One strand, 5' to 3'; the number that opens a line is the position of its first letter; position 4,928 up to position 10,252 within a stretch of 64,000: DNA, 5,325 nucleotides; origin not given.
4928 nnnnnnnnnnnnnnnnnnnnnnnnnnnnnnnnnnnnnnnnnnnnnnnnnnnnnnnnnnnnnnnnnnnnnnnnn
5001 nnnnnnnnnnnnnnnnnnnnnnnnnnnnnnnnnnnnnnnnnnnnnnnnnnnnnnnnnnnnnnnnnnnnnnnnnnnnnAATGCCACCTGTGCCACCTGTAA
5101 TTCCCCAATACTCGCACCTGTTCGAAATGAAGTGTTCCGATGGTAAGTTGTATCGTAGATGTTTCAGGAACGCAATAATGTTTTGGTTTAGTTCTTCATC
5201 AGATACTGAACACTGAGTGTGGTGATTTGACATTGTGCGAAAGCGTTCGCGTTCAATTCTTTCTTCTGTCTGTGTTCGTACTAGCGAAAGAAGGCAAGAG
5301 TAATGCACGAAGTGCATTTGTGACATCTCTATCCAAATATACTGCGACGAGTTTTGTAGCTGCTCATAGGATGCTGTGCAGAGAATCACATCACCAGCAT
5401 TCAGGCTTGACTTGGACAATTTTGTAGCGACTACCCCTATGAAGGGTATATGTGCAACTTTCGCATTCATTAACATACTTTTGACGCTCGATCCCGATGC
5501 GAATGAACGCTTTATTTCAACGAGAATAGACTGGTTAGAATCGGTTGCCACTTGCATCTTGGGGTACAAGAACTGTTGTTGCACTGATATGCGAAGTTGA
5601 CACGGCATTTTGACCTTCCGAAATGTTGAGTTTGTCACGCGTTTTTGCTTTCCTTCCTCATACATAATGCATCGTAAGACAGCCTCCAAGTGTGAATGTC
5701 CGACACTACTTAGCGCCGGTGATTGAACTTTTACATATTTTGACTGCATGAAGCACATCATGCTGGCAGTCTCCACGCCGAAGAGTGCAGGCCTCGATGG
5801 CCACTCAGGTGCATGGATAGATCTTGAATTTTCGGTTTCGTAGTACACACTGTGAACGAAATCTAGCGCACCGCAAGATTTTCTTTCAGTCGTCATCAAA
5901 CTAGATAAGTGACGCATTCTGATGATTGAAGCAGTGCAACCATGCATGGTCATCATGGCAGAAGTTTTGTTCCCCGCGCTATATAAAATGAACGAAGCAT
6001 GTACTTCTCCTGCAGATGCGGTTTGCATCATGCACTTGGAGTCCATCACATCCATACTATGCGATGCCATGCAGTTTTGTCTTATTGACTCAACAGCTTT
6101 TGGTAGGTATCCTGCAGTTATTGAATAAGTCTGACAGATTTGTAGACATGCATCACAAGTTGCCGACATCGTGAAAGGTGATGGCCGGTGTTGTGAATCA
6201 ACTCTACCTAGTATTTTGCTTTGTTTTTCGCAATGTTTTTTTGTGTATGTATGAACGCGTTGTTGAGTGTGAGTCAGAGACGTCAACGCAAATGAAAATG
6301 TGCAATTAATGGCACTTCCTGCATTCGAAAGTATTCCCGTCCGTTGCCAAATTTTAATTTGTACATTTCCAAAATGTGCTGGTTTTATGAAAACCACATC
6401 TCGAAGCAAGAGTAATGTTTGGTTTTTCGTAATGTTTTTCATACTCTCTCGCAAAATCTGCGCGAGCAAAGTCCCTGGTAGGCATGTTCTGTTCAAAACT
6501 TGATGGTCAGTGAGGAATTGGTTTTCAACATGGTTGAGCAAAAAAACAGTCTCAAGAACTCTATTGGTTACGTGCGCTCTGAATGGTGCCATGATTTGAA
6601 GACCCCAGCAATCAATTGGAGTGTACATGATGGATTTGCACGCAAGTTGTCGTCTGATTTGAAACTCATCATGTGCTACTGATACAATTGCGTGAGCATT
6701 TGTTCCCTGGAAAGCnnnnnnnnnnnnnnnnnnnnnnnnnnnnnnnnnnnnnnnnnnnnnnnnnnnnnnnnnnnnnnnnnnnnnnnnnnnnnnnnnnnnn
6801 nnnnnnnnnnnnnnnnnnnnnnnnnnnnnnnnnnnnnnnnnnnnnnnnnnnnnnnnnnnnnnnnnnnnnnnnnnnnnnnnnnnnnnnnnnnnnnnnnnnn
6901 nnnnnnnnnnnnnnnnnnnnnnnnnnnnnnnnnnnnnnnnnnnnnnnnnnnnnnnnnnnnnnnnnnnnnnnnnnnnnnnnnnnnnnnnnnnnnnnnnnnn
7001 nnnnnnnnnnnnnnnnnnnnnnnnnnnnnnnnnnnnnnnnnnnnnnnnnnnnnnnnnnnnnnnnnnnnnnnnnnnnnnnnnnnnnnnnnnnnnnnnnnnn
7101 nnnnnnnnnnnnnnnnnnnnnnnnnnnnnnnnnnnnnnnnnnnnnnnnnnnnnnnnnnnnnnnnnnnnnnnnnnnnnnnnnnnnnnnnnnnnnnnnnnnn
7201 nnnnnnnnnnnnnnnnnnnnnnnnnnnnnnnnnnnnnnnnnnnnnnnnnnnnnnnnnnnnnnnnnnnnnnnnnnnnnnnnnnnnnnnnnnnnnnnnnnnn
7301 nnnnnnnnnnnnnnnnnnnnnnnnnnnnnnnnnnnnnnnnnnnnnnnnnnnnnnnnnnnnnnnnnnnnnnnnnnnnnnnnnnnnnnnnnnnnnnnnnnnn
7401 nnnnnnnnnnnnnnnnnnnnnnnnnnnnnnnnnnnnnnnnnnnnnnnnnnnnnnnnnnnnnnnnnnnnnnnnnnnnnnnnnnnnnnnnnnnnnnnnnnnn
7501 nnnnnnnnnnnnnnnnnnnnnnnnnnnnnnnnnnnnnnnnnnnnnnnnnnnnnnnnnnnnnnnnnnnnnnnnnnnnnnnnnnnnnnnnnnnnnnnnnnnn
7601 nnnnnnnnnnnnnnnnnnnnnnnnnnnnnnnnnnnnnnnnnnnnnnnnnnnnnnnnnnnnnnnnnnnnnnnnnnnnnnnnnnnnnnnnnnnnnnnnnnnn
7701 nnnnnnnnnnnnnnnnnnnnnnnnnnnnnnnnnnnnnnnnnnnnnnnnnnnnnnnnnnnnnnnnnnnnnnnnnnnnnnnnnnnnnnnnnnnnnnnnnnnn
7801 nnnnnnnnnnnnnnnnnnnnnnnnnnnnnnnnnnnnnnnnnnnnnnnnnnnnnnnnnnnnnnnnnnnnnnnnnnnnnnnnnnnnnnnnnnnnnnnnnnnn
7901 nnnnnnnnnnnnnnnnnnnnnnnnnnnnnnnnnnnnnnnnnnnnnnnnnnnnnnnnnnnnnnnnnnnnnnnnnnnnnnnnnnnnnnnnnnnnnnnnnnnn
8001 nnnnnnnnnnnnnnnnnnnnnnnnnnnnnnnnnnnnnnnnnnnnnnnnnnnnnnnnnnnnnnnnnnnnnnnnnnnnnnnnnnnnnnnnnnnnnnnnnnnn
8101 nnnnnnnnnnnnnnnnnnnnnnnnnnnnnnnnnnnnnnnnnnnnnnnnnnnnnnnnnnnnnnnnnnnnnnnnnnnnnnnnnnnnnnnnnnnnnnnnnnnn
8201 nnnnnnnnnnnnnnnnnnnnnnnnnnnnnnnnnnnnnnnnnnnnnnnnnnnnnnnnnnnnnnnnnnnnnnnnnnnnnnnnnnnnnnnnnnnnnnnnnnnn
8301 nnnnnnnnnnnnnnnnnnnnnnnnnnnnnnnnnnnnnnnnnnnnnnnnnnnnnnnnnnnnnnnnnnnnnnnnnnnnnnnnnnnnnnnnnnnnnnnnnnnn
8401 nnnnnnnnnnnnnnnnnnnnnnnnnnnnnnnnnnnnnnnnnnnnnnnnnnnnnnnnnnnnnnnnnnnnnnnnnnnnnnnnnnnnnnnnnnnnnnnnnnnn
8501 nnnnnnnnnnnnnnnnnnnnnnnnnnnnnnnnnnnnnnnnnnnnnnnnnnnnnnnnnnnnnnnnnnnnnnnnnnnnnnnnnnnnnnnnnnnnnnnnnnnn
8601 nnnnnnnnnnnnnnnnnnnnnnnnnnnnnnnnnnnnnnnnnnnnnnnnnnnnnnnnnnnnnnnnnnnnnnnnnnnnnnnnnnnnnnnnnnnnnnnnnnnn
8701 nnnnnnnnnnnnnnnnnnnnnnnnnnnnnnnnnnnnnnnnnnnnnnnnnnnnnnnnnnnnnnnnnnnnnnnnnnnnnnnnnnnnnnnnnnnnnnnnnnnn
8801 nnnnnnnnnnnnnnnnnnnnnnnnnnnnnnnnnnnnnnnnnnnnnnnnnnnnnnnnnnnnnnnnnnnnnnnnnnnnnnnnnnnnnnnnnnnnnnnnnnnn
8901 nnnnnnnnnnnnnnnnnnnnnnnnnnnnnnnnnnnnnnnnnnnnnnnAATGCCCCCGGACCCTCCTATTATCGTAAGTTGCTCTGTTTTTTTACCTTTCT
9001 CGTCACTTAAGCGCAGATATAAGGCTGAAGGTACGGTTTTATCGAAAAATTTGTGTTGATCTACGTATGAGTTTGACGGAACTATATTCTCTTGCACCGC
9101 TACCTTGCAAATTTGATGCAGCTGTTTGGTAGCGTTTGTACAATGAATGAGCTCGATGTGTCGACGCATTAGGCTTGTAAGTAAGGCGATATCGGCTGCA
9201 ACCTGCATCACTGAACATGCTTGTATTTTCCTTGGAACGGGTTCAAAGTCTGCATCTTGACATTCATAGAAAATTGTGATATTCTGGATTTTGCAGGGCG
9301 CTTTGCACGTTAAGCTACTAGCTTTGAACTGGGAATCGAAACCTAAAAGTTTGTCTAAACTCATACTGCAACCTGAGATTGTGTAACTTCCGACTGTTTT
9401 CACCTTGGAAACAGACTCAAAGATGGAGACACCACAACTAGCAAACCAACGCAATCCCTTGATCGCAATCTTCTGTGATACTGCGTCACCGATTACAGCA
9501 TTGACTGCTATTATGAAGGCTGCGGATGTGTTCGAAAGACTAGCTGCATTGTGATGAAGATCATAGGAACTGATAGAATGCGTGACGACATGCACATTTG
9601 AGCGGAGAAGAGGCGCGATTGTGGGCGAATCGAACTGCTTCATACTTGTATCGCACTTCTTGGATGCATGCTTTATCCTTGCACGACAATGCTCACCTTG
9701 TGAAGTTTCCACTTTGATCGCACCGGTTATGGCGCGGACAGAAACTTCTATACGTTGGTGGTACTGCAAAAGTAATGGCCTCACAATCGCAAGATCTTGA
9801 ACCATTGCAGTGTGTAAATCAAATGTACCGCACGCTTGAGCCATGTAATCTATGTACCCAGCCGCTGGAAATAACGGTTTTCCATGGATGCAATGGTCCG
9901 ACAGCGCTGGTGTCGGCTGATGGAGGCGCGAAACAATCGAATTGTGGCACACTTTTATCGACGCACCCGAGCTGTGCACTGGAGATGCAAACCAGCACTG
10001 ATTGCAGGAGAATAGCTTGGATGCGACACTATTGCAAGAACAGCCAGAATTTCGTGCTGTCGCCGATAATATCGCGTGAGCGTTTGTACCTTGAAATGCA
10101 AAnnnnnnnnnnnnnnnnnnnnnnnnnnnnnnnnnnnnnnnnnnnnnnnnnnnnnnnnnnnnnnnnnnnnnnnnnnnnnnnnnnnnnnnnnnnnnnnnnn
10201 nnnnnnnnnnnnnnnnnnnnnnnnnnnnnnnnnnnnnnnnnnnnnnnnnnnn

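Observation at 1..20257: Giant intronless modular PKS built from AT-less KS-KR-ACP modules behind a loading AT-ACP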

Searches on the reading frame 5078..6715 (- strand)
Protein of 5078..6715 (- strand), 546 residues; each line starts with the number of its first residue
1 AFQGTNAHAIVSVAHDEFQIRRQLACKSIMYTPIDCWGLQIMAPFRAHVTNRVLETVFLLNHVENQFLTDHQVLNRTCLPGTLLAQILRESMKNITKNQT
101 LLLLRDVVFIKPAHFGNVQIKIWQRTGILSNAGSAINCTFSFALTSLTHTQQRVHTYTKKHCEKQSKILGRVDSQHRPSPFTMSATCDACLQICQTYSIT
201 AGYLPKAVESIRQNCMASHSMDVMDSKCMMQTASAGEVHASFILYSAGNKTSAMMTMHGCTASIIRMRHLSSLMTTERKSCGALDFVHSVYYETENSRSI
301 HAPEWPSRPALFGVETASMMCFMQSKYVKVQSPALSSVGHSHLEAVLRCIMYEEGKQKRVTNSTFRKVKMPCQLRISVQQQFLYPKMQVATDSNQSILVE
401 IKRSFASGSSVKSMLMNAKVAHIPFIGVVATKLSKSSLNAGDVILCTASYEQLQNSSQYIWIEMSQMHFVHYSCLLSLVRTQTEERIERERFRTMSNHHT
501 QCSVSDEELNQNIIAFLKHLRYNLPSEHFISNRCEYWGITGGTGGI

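Call 13: search_protein_families(library=pfam, proteins=[window:5078-6715:-], max_evalue=1)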
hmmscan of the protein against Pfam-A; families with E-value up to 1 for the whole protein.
window:5078-6715:- (546 aa): 1 family
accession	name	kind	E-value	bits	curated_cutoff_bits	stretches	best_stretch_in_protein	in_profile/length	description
PF21089.3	PKS_DH_N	-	1e-05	25.9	27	1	63-117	25-78/103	Polyketide synthase dehydratase domain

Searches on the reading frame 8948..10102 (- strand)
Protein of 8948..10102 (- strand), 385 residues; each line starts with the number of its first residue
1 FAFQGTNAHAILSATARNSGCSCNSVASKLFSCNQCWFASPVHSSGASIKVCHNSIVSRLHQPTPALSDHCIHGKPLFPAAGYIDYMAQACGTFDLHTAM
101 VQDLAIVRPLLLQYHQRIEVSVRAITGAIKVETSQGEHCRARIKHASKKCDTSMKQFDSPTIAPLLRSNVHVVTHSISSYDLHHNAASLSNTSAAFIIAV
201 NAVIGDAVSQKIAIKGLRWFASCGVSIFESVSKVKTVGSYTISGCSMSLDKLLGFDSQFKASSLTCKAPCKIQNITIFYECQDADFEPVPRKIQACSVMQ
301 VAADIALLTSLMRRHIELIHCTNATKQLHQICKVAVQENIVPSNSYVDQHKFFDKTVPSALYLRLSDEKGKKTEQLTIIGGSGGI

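Call 13: search_protein_families(library=pfam, proteins=[window:8948-10102:-], max_evalue=1)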
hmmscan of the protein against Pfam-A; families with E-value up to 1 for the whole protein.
window:8948-10102:- (385 aa): 2 families
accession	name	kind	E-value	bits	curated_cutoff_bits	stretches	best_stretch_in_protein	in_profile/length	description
PF21089.3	PKS_DH_N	-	9.9e-10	38.7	27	1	58-124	20-88/103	Polyketide synthase dehydratase domain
PF08953.17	DUF1899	-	0.12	12.7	20.7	1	21-51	27-58/66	Domain of unknown function (DUF1899)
